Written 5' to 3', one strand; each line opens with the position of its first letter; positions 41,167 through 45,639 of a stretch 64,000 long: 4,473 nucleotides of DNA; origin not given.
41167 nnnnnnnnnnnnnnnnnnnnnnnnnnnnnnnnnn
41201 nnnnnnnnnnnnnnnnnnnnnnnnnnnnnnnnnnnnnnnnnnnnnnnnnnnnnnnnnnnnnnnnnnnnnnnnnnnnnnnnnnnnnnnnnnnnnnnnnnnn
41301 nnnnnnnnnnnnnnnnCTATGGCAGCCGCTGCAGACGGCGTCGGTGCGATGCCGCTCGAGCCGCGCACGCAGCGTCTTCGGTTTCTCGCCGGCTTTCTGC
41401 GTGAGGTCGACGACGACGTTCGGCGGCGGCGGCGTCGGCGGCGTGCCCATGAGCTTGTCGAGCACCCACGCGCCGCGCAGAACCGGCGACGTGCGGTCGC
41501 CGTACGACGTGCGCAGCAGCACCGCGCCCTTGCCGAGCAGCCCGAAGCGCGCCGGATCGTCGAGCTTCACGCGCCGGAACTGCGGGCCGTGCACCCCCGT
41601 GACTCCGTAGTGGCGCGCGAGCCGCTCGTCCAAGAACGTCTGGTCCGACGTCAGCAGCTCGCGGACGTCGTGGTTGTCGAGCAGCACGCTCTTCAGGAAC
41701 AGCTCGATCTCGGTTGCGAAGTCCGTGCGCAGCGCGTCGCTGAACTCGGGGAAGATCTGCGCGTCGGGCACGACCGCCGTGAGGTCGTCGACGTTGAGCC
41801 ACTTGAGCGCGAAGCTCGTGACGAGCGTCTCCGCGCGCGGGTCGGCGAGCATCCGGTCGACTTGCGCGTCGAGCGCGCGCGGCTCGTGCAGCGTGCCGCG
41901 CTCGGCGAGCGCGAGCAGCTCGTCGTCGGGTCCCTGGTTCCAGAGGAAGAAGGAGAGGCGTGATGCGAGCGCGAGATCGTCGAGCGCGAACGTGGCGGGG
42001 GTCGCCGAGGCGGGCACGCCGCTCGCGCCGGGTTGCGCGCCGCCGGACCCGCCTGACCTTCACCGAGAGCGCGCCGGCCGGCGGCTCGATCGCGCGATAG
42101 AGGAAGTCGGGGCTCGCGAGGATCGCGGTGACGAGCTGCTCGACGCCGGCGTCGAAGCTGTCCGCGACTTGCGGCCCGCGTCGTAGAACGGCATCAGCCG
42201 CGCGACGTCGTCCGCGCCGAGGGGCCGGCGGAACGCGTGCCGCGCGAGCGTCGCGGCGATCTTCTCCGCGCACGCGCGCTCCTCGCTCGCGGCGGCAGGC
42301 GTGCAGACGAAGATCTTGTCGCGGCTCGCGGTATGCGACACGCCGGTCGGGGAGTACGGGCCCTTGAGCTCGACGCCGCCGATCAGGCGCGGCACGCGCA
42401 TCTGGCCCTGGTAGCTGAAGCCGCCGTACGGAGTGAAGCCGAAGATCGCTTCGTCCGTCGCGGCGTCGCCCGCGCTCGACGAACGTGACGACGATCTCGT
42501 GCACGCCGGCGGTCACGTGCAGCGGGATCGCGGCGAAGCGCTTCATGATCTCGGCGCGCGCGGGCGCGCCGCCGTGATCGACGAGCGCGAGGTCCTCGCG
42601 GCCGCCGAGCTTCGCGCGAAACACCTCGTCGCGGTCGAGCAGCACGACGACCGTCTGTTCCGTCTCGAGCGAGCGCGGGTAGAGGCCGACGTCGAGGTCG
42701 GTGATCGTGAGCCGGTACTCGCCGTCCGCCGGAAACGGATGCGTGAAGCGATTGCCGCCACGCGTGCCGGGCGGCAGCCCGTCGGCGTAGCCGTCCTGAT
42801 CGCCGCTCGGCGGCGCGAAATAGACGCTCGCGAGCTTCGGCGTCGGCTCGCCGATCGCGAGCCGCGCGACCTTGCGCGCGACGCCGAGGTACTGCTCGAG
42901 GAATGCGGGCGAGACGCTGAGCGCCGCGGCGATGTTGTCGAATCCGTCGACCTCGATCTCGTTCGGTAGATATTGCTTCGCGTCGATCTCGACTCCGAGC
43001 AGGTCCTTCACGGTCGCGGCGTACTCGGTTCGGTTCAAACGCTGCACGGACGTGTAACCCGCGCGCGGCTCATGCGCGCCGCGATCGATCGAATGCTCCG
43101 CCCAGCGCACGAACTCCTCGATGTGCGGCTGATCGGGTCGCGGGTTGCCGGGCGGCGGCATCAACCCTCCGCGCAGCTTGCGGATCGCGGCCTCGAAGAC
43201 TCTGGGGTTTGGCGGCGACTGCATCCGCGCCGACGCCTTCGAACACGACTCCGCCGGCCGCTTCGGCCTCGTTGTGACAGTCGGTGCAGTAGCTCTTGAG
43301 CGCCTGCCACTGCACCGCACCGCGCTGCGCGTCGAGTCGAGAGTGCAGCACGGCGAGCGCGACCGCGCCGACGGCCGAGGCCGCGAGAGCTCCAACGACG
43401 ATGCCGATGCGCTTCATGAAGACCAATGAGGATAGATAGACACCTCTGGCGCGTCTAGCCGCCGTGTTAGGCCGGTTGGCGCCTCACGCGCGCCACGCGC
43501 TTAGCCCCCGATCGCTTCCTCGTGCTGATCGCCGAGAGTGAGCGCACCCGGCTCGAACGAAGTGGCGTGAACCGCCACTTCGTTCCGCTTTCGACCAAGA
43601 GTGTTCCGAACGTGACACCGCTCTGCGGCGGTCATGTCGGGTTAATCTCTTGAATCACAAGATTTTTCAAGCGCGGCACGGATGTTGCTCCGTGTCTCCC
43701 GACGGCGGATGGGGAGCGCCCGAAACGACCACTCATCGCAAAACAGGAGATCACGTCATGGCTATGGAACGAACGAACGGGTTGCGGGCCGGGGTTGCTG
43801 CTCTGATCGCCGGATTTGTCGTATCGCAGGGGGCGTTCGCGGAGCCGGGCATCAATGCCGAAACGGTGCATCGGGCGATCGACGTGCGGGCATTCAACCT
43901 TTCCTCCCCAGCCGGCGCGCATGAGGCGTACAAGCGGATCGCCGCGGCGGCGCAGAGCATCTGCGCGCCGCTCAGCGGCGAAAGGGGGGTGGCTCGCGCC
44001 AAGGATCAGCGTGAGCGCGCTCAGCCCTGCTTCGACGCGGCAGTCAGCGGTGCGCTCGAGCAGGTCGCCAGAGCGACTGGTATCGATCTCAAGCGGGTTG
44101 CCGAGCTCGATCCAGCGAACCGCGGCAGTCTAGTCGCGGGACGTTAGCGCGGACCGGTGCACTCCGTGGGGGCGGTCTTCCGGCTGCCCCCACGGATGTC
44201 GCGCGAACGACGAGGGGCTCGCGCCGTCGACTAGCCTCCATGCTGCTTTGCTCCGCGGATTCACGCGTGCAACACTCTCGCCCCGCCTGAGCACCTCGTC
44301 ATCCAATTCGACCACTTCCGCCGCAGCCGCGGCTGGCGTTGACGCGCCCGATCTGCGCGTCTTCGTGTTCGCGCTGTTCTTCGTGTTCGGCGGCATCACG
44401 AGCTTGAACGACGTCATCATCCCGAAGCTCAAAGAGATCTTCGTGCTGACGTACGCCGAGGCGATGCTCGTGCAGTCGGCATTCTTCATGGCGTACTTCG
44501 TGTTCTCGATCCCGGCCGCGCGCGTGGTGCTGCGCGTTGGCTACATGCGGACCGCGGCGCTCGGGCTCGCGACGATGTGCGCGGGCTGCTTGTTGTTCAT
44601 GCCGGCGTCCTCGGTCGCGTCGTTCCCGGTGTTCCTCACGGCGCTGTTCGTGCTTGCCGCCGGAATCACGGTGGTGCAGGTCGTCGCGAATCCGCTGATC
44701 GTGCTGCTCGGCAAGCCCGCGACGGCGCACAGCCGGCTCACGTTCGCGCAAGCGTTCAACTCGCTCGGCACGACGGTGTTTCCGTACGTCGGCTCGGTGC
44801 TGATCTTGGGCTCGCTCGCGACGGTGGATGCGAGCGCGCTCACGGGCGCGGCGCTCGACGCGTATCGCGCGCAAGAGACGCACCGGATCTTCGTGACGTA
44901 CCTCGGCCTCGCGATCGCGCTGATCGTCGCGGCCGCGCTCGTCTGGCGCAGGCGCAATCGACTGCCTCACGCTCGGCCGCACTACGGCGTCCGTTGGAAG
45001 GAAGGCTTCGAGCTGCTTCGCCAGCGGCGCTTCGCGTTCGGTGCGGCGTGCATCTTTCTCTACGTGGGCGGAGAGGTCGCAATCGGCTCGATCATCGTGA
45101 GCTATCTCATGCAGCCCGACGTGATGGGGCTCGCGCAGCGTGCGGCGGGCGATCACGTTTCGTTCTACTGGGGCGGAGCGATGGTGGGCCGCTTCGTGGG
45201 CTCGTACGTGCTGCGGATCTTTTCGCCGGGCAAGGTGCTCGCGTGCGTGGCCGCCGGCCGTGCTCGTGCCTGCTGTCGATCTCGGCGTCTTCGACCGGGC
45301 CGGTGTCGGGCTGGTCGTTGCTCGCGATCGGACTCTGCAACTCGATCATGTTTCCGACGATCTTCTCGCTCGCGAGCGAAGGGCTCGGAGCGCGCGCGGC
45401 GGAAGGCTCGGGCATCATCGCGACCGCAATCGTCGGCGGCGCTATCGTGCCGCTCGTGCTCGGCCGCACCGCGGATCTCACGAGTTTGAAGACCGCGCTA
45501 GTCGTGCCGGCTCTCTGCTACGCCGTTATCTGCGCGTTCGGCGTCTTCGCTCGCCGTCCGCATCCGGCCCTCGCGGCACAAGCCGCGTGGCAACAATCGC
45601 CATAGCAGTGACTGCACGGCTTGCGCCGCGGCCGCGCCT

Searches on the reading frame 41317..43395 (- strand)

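Call 52: search_protein_families(library=pfam, proteins=[window:41317-43395:-], max_evalue=0.00001)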
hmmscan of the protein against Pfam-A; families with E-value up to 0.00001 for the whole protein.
window:41317-43395:- (692 aa): 1 family
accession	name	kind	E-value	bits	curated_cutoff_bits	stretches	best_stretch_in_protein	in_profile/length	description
PF07626.16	PSD3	-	4.5e-22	78.7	23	1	118-181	1-64/65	Protein of unknown function (DUF1587)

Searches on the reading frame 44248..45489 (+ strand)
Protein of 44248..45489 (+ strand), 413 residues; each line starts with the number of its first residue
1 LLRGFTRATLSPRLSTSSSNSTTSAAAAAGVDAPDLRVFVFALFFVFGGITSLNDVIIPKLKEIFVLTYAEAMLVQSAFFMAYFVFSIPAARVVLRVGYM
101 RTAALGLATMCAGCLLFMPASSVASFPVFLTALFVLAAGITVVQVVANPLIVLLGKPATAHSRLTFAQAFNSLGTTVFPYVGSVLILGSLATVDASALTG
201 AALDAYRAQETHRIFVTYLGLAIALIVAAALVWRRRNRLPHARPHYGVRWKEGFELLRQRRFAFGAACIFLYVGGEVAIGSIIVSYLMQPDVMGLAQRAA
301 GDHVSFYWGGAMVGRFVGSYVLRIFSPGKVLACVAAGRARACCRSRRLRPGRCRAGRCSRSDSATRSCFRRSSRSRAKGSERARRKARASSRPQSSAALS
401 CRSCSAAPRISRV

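Call 52: search_protein_families(library=pfam, proteins=[window:44248-45489:+], max_evalue=0.00001)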
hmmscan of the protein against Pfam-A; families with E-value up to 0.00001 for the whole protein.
window:44248-45489:+ (413 aa): 1 family
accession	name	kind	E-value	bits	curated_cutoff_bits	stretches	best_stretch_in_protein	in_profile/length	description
PF07690.21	MFS_1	-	2.6e-17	63.2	33.4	1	41-332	2-272/347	Major Facilitator Superfamily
